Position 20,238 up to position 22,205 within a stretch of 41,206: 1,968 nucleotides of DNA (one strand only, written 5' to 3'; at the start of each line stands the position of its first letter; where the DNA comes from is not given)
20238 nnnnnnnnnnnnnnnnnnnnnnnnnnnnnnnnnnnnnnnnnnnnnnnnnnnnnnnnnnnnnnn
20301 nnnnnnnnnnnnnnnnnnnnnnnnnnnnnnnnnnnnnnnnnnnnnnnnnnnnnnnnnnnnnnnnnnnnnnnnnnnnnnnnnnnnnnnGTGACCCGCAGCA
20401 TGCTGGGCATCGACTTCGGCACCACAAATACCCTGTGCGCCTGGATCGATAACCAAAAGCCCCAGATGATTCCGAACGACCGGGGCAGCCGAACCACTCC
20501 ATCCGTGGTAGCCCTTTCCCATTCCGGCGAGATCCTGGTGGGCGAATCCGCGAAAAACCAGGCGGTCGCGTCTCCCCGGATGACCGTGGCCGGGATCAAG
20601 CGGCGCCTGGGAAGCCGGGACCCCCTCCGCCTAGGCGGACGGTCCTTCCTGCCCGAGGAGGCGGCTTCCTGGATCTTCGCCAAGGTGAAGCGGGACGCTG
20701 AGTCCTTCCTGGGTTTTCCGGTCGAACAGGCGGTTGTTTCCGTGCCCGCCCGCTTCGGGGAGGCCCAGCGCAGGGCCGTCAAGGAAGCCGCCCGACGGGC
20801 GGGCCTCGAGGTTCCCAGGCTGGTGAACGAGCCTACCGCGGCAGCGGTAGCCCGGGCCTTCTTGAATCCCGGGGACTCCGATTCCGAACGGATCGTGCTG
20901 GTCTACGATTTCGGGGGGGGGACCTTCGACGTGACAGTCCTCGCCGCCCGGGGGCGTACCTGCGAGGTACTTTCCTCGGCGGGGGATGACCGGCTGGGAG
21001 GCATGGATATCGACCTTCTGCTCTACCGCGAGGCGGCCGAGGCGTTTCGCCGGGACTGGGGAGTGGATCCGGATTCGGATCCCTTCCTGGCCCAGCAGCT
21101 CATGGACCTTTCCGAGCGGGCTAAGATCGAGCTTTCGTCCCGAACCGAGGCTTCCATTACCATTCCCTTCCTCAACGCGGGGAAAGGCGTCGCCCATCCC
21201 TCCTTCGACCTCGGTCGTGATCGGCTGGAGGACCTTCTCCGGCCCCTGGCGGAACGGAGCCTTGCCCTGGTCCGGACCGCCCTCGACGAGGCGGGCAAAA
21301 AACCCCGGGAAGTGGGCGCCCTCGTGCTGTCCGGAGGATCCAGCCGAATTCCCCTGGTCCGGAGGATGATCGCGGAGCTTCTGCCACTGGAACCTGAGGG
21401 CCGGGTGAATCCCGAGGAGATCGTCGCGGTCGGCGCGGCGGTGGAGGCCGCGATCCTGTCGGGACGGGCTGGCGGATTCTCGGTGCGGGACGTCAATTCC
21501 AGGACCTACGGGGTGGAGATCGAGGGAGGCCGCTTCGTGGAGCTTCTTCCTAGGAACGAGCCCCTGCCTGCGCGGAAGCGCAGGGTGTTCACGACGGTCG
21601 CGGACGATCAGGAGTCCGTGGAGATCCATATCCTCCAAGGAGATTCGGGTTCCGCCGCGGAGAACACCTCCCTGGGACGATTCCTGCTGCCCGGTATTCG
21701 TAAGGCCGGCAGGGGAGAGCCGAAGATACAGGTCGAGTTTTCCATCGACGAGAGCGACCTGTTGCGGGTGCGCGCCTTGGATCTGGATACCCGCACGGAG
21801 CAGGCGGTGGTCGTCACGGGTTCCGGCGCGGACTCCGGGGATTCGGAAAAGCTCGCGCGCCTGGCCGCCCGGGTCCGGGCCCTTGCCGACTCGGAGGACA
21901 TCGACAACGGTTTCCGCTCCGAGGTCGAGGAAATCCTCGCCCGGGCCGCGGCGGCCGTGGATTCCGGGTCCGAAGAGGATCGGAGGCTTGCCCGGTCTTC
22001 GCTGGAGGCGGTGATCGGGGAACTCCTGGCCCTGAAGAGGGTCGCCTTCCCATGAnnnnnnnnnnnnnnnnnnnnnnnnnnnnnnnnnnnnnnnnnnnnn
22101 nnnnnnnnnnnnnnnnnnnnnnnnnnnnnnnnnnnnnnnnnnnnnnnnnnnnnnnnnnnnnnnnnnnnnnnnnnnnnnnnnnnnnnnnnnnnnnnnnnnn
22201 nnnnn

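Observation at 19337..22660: Truncated Hsp70 paralogue and a J-domain/HEAT-repeat partner coupled to the fliA-DUF342 tail of the flagellar operon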

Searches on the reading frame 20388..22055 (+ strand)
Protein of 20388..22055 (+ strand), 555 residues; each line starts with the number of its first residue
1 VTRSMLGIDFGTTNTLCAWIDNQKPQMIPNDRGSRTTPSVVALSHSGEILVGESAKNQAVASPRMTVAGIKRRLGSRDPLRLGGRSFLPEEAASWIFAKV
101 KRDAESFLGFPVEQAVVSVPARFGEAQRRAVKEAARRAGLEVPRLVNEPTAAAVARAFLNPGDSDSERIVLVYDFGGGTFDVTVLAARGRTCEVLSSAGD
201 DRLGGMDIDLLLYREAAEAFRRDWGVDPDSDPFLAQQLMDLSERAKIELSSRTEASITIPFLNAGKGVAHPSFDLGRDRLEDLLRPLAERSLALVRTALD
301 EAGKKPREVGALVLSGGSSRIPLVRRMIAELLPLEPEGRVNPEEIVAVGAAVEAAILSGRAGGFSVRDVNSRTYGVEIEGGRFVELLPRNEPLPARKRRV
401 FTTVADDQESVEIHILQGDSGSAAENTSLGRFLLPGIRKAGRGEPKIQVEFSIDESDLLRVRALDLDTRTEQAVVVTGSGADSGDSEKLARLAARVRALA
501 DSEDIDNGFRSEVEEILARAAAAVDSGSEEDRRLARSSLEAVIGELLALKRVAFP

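Call 3: search_protein_families(library=pfam, proteins=[window:20388-22055:+], max_evalue=0.01)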
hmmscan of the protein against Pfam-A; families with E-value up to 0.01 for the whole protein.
window:20388-22055:+ (555 aa): 2 families
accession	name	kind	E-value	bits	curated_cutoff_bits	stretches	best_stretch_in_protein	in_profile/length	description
PF00012.26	HSP70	-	7.9e-133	444.2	20.6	2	83-530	104-551/599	Hsp70 protein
PF06723.19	MreB_Mbl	-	2.8e-10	40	27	1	5-191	3-168/327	MreB/Mbl protein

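Call 4: search_protein_families(library=ncbifam, proteins=[window:20388-22055:+], max_evalue=0.01)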
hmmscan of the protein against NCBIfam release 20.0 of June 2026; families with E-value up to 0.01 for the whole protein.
window:20388-22055:+ (555 aa): 14 families
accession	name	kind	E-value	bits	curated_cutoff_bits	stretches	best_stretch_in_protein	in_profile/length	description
NF001413.0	PRK00290.1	equivalog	4.3e-139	464.7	648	1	4-526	3-544/625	molecular chaperone DnaK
TIGR02350.1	prok_dnaK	equivalog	7e-136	454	822.55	1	5-543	2-560/596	molecular chaperone DnaK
NF009946.0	PRK13410.1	equivalog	2.1e-126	422.8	1019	2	85-502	108-520/669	molecular chaperone DnaK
NF009947.0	PRK13411.1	equivalog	6.6e-119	397.8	1002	2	83-491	104-512/662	molecular chaperone DnaK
TIGR01991.1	HscA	equivalog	3.6e-107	359.3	708.55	2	88-480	106-487/600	Fe-S protein assembly chaperone HscA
NF003520.0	PRK05183.1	subfamily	3.9e-104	349.3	620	2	90-534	128-558/621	Fe-S protein assembly chaperone HscA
NF002399.0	PRK01433.1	equivalog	2.6e-68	231.1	743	1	5-477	21-477/595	Fe-S protein assembly chaperone HscA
NF008673.0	PRK11678.1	equivalog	1.1e-19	70.6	331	2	235-333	334-424/450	molecular chaperone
NF010539.0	PRK13927.1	subfamily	2.5e-11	43.1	293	1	4-200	7-184/339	rod shape-determining protein MreB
TIGR00904.1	mreB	subfamily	4.3e-10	39.2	365.75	1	6-190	5-172/334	MreB/Mrl family cell shape determining protein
NF011660.0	PRK15080.1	equivalog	4.5e-09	35.9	182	1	93-212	75-180/277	ethanolamine utilization protein EutJ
TIGR02529.1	EutJ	subfamily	8.2e-08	32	152.1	1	93-212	42-147/239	ethanolamine utilization protein EutJ family protein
NF010540.1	PRK13929.1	exception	1.2e-07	31.1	515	1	3-200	4-183/334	rod-share determining protein MreBH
TIGR01174.1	ftsA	equivalog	9.3e-05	21.7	175.85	0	129-187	161-215/371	cell division protein FtsA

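Call 8: find_homologous_proteins(query=window:20388-22055:+, max_evalue=1e-20)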
Query window:20388-22055:+ (555 aa): 7998 proteins with E <= 1e-20 among 8000 candidates; the best 120 are listed.
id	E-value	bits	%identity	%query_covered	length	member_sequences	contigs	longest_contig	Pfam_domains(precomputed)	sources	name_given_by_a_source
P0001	0.0e+0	1151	97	100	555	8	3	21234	PF00012.27,PF06723.20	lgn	-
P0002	0.0e+0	1044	87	100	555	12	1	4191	PF00012.27,PF06723.20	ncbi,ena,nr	ncbi:MAG TPA: Hsp70 family protein [Spirochaetia bacterium]|nr:Hsp70 family protein [Spirochaetia ba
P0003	0.0e+0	1022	85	100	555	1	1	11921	PF00012.27,PF02782.23,PF06723.20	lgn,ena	-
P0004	0.0e+0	1021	85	100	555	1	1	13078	PF00012.27,PF06723.20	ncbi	-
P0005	0.0e+0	1021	85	100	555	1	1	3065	PF00012.27,PF02782.23,PF06723.20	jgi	-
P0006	3.2e-297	1004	85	100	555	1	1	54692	PF00012.27,PF06723.20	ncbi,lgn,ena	-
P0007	8.6e-296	1000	84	99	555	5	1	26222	PF00012.27,PF06723.20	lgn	-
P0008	3.5e-286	968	80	99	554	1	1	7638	PF00012.27,PF02782.23,PF06723.20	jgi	jgi:molecular chaperone DnaK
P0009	1.8e-277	939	79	99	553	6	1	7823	PF00012.27,PF06723.20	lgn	-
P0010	1.4e-273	926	78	99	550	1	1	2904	PF00012.27,PF06723.20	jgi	-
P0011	5.5e-192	657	60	99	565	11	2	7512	PF00012.27,PF06723.20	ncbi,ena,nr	ncbi:MAG TPA: Hsp70 family protein [Spirochaetales bacterium]|nr:Hsp70 family protein [Spirochaetale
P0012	5.8e-190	651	60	99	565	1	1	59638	PF00012.27,PF06723.20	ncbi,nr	ncbi:MAG: Hsp70 family protein [Spirochaetales bacterium]|nr:Hsp70 family protein [Spirochaetales ba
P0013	5.5e-181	621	57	99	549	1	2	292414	PF00012.27,PF06723.20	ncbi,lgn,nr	ncbi:MAG: Hsp70 family protein [Spirochaetes bacterium]|nr:Hsp70 family protein [Spirochaetota bacte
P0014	4.6e-178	611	53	99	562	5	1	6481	PF00012.27,PF06723.20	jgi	-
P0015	5.3e-178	611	56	93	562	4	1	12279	PF00012.27,PF06723.20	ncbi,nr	ncbi:MAG: heat-shock protein Hsp70 [Spirochaetae bacterium HGW-Spirochaetae-7]|nr:MAG: heat-shock pr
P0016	1.5e-177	610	56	94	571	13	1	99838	PF00012.27,PF06723.20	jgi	-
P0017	2.7e-177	609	56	93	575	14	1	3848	PF00012.27,PF06723.20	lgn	-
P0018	2.9e-176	605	57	94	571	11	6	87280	PF00012.27,PF06723.20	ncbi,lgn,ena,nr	ncbi:MAG TPA: Hsp70 family protein [Spirochaetales bacterium]|nr:Hsp70 family protein [Spirochaetale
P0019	3.1e-176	605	56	93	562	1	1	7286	PF00012.27,PF06723.20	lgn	-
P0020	5.6e-176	604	54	98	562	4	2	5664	PF00012.27,PF06723.20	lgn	-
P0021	1.3e-175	603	56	94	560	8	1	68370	PF00012.27,PF06723.20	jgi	-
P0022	2.7e-175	602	53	99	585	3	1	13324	PF00012.27,PF06723.20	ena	-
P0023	2.9e-175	602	53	99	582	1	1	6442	PF00012.27,PF06723.20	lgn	-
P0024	3.2e-175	602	53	98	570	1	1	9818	PF00012.27,PF06723.20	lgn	-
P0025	3.2e-175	602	53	98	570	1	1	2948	PF00012.27,PF06723.20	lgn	-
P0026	3.3e-175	602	53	99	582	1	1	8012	PF00012.27,PF06723.20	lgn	-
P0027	3.7e-175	602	53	99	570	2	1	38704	PF00012.27,PF06723.20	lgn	-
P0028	1.9e-174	599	53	99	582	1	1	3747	PF00012.27,PF06723.20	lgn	-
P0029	2.9e-174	599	53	98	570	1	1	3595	PF00012.27,PF06723.20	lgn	-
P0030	3.4e-174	599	56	99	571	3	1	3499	PF00012.27,PF06723.20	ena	-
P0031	1.1e-173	597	53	99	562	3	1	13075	PF00012.27,PF06723.20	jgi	-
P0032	8.5e-173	594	56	98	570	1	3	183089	PF00012.27,PF06723.20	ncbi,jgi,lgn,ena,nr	ncbi:MAG TPA: Hsp70 family protein [Rectinemataceae bacterium]|nr:Hsp70 family protein [Rectinematac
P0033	9.5e-173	594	56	95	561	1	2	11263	PF00012.27,PF06723.20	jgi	jgi:molecular chaperone DnaK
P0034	1.1e-172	594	56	95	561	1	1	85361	PF00012.27,PF06723.20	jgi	jgi:molecular chaperone DnaK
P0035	1.3e-172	593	52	98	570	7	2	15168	PF00012.27,PF06723.20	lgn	-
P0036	1.1e-171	590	57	92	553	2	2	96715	PF00012.27,PF06723.20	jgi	-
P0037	2.5e-171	589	53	99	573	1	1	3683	PF00012.27,PF06723.20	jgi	-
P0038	3.6e-171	589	56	93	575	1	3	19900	PF00012.27,PF06723.20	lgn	-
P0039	6.8e-171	588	53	98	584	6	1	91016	PF00012.27,PF06723.20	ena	-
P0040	2.8e-170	586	55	95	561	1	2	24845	PF00012.27,PF06723.20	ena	-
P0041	3.4e-170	585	59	87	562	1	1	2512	PF00012.27,PF06723.20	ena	-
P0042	9.4e-170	584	56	86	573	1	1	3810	PF00012.27,PF06723.20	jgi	jgi:molecular chaperone DnaK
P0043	1.3e-169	583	55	95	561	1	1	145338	PF00012.27,PF06723.20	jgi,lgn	jgi:molecular chaperone DnaK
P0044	1.8e-169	583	55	93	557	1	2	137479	PF00012.27,PF06723.20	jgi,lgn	-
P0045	5.8e-169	581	54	98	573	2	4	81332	PF00012.27,PF06723.20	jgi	jgi:molecular chaperone DnaK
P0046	5.2e-168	578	55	95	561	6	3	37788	PF00012.27,PF06723.20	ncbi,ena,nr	ncbi:MAG: hypothetical protein A3J97_14950 [Spirochaetes bacterium RIFOXYC1_FULL_54_7]|nr:MAG: hypot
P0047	2.3e-167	576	54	98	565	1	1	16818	PF00012.27,PF06723.20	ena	-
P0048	3.8e-167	575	54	95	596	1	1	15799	PF00012.27,PF06723.20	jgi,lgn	jgi:molecular chaperone DnaK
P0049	1.4e-166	573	53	98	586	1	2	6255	PF00012.27,PF06723.20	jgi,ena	-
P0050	2.4e-166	573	57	85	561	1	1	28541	PF00012.27,PF06723.20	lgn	-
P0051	1.5e-165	570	54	99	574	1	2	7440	PF00012.27,PF06723.20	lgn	-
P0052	7.6e-165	568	55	98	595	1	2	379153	PF00012.27,PF02782.23,PF06723.20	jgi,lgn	jgi:molecular chaperone DnaK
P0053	8.5e-165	567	55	97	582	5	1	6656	PF00012.27,PF06723.20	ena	-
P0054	1.3e-164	567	53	98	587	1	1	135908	PF00012.27,PF06723.20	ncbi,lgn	-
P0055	1.7e-164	567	53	98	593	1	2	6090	PF00012.27,PF06723.20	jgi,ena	jgi:molecular chaperone DnaK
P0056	3.5e-164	565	54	98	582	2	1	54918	PF00012.27,PF06723.20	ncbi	-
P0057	4.1e-164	565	55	90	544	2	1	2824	PF00012.27,PF06723.20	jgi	-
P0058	9.5e-164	564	52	98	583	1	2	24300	PF00012.27,PF06723.20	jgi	jgi:molecular chaperone DnaK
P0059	1.4e-163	563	52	98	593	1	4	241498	PF00012.27,PF06723.20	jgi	jgi:molecular chaperone DnaK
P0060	5.5e-163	562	53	93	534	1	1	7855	PF00012.27,PF06723.20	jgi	jgi:molecular chaperone DnaK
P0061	5.8e-163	561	55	98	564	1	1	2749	PF00012.27,PF06723.20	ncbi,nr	ncbi:MAG TPA: Hsp70 family protein [Rectinemataceae bacterium]|nr:Hsp70 family protein [Rectinematac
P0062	9.5e-163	561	54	98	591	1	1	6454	PF00012.27,PF06723.20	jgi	jgi:molecular chaperone DnaK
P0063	1.1e-162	561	53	99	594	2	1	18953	PF00012.27,PF06723.20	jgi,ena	-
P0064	1.5e-162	560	53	98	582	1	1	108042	PF00012.27,PF06723.20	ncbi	-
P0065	2.3e-162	559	55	90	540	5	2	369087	PF00012.27,PF06723.20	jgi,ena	jgi:molecular chaperone DnaK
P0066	2.4e-162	559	53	93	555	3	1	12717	PF00012.27,PF06723.20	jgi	jgi:molecular chaperone DnaK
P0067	3.9e-162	559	53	98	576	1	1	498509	PF00012.27,PF06723.20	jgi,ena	-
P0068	5.0e-162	558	54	98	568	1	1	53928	PF00012.27,PF06723.20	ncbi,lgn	-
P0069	1.4e-161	557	52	99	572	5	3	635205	PF00012.27,PF02782.23,PF06723.20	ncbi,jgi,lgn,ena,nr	ncbi:MAG TPA: Hsp70 family protein [Rectinemataceae bacterium]|nr:Hsp70 family protein [Rectinematac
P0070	2.5e-161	556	53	99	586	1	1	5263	PF00012.27,PF06723.20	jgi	jgi:molecular chaperone DnaK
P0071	2.8e-161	556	52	98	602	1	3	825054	PF00012.27,PF06723.20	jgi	jgi:molecular chaperone DnaK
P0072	3.6e-161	556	52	98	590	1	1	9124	PF00012.27,PF06723.20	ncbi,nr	ncbi:MAG: Hsp70 family protein [Spirochaetaceae bacterium]|nr:Hsp70 family protein [Spirochaetaceae 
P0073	4.3e-161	555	52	98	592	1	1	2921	PF00012.27,PF06723.20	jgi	jgi:molecular chaperone DnaK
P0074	4.7e-161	555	53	98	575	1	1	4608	PF00012.27,PF06723.20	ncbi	-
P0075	7.1e-161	555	51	98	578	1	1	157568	PF00012.27,PF06723.20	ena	-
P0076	1.0e-160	554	52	98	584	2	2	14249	PF00012.27,PF06723.20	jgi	jgi:molecular chaperone DnaK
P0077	2.6e-160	553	52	99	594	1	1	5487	PF00012.27,PF06723.20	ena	-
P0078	4.4e-160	552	52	99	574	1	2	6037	PF00012.27,PF06723.20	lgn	-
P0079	4.8e-160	552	51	98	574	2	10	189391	PF00012.27,PF06723.20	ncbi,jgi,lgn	jgi:molecular chaperone DnaK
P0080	5.2e-160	552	53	98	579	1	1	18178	PF00012.27,PF06723.20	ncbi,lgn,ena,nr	ncbi:MAG TPA: Hsp70 family protein [Rectinemataceae bacterium]|nr:Hsp70 family protein [Rectinematac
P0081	7.5e-160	551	51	98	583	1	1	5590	PF00012.27,PF06723.20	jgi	jgi:molecular chaperone DnaK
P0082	8.4e-160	551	51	98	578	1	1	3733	PF00012.27,PF06723.20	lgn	-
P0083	1.3e-159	550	52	98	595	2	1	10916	PF00012.27,PF06723.20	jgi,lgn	jgi:molecular chaperone DnaK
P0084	1.5e-159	550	53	98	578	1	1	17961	PF00012.27,PF06723.20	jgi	jgi:molecular chaperone DnaK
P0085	2.3e-159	550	55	84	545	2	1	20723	PF00012.27,PF06723.20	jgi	-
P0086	2.9e-159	549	53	98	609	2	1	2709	PF00012.27,PF06723.20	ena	-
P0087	4.0e-159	549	51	99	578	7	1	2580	PF00012.27,PF06723.20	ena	-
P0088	8.3e-159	548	52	98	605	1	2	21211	PF00012.27,PF06723.20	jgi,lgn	jgi:molecular chaperone DnaK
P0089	1.9e-158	547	51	98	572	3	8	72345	PF00012.27,PF06723.20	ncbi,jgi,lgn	jgi:molecular chaperone DnaK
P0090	2.3e-158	546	52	98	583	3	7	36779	PF00012.27,PF06723.20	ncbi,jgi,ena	-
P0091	2.5e-158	546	51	98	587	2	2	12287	PF00012.27,PF06723.20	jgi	jgi:molecular chaperone DnaK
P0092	4.8e-158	545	51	98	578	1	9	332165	PF00012.27,PF06723.20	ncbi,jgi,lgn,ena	jgi:molecular chaperone DnaK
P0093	5.1e-158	545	51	98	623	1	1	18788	PF00012.27,PF06723.20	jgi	jgi:molecular chaperone DnaK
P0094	6.7e-158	545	54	90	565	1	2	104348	PF00012.27,PF06723.20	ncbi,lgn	-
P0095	7.8e-158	545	53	98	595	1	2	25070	PF00012.27,PF06723.20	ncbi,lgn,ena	-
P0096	8.6e-158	544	52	92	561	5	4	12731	PF00012.27,PF02782.23,PF06723.20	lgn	-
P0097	8.6e-158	544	52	99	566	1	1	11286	PF00012.27,PF06723.20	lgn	-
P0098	1.1e-157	544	51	98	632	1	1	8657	PF00012.27,PF06723.20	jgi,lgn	-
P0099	1.4e-157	544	52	98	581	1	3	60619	PF00012.27,PF06723.20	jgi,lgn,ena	jgi:molecular chaperone DnaK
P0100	1.5e-157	544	53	99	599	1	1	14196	PF00012.27,PF06723.20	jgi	jgi:molecular chaperone DnaK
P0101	1.9e-157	543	52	98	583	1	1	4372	PF00012.27,PF06723.20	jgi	jgi:molecular chaperone DnaK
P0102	2.2e-157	543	54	93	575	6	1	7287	PF00012.27,PF06723.20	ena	-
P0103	2.6e-157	543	51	99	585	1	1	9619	PF00012.27,PF06723.20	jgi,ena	-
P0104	3.6e-157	542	51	95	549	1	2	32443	PF00012.27,PF06723.20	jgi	jgi:molecular chaperone DnaK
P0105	5.4e-157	542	51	98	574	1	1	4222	PF00012.27,PF06723.20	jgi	jgi:molecular chaperone DnaK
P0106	6.4e-157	541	52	98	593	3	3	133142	PF00012.27,PF06723.20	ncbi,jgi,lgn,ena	jgi:molecular chaperone DnaK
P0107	6.9e-157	541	51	98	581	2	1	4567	PF00012.27,PF06723.20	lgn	-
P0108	7.1e-157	541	54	95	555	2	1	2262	PF00012.27,PF06723.20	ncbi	-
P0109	8.5e-157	541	53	98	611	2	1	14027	PF00012.27,PF06723.20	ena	-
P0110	8.6e-157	541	51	98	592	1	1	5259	PF00012.27,PF06723.20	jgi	jgi:molecular chaperone DnaK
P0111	1.1e-156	541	53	98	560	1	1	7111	PF00012.27,PF06723.20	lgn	-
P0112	5.0e-156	539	51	98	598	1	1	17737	PF00012.27,PF06723.20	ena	-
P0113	6.8e-156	538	51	98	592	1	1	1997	PF00012.27,PF06723.20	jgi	jgi:molecular chaperone DnaK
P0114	7.3e-156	538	51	98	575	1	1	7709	PF00012.27,PF06723.20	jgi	-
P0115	7.4e-156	538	52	98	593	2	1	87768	PF00012.27,PF06723.20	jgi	-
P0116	8.2e-156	538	54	93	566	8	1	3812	PF00012.27,PF06723.20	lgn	-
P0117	8.7e-156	538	51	99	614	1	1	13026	PF00012.27,PF06723.20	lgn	-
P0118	1.1e-155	537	51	98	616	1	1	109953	PF00012.27,PF06723.20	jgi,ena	-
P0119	1.4e-155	537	56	85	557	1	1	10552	PF00012.27,PF02782.23,PF06723.20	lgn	-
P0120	2.5e-155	536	49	99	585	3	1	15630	PF00012.27,PF06723.20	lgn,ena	-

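Call 12: find_encoding_contigs(protein=P0071, flank=10000, max_places=2)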
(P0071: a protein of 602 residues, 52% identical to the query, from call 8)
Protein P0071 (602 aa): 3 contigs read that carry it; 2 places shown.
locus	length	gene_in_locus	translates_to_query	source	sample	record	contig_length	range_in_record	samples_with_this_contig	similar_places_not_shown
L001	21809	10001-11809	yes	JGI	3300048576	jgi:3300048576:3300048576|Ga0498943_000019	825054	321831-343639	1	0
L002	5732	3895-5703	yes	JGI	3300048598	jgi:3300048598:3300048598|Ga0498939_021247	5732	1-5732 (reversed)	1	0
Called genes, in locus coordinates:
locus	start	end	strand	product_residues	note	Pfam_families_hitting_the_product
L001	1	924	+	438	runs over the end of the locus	PF01312:Bac_export_2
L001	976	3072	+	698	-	PF00771:FHIPEP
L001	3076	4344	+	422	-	PF00448:SRP54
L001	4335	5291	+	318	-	PF00142:Fer4_NifH, PF01656:CbiA, PF02374:ArsA_ATPase (weak), PF09140:MipZ (weak), PF10609:ParA, PF13614:AAA_31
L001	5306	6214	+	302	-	-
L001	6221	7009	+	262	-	PF04542:Sigma70_r2, PF04539:Sigma70_r3 (weak), PF08281:Sigma70_r4_2, PF04545:Sigma70_r4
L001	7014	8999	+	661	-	PF14804:Jag_N, PF20250:FapA_N, PF03961:FapA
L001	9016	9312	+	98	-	-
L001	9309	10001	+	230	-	-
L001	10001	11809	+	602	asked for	PF00012:HSP70, PF06723:MreB_Mbl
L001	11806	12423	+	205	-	PF00226:DnaJ, PF13646:HEAT_2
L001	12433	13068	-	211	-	PF07568:HisKA_2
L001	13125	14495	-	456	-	PF08448:PAS_4 (faint), PF13426:PAS_9 (faint), PF00196:GerE, PF08281:Sigma70_r4_2 (weak)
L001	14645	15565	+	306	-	PF04616:Glyco_hydro_43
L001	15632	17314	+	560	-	PF13416:SBP_bac_8 (weak)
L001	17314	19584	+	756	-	PF12833:HTH_18, PF00165:HTH_AraC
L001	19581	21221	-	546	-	PF22422:MGH1-like_GH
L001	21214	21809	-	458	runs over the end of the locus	PF00072:Response_reg, PF00158:Sigma54_activat, PF14532:Sigma54_activ_2, PF01078:Mg_chelatase (faint), PF07728:AAA_5, PF25601:AAA_lid_14, PF02954:HTH_8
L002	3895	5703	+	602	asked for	PF00012:HSP70, PF06723:MreB_Mbl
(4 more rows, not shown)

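Call 13: find_encoding_contigs(protein=P0013, flank=10000, max_places=2)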
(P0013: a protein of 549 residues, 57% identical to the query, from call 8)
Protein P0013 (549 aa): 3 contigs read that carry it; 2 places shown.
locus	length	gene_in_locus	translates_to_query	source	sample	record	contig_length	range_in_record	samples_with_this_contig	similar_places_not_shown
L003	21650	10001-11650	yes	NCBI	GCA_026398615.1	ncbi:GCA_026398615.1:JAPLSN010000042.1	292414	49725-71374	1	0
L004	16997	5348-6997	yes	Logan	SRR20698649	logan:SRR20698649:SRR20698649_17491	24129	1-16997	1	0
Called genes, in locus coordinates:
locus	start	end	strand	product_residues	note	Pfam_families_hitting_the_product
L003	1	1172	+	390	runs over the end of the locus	PF01312:Bac_export_2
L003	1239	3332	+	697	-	PF00771:FHIPEP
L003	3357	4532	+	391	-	PF00448:SRP54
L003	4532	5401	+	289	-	PF00142:Fer4_NifH, PF02374:ArsA_ATPase (weak), PF09140:MipZ (faint), PF10609:ParA, PF13614:AAA_31, PF01656:CbiA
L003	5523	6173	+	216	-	-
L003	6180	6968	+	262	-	PF04542:Sigma70_r2, PF04539:Sigma70_r3, PF08281:Sigma70_r4_2, PF04545:Sigma70_r4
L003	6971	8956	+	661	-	PF14804:Jag_N, PF20250:FapA_N, PF03961:FapA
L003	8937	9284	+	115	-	-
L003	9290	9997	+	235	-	-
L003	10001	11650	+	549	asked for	PF00012:HSP70, PF06723:MreB_Mbl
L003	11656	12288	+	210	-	PF00226:DnaJ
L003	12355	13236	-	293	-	PF03313:SDH_alpha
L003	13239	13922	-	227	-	PF03315:SDH_beta, PF01842:ACT, PF22629:ACT_AHAS_ss (weak)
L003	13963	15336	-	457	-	PF00072:Response_reg, PF00158:Sigma54_activat, PF01078:Mg_chelatase (weak), PF13191:AAA_16 (weak), PF14532:Sigma54_activ_2, PF07728:AAA_5 (weak), PF25601:AAA_lid_14, PF02954:HTH_8, +1 more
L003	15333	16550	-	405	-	PF00989:PAS (faint), PF08448:PAS_4, PF00512:HisKA, PF02518:HATPase_c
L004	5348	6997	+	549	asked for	PF00012:HSP70, PF06723:MreB_Mbl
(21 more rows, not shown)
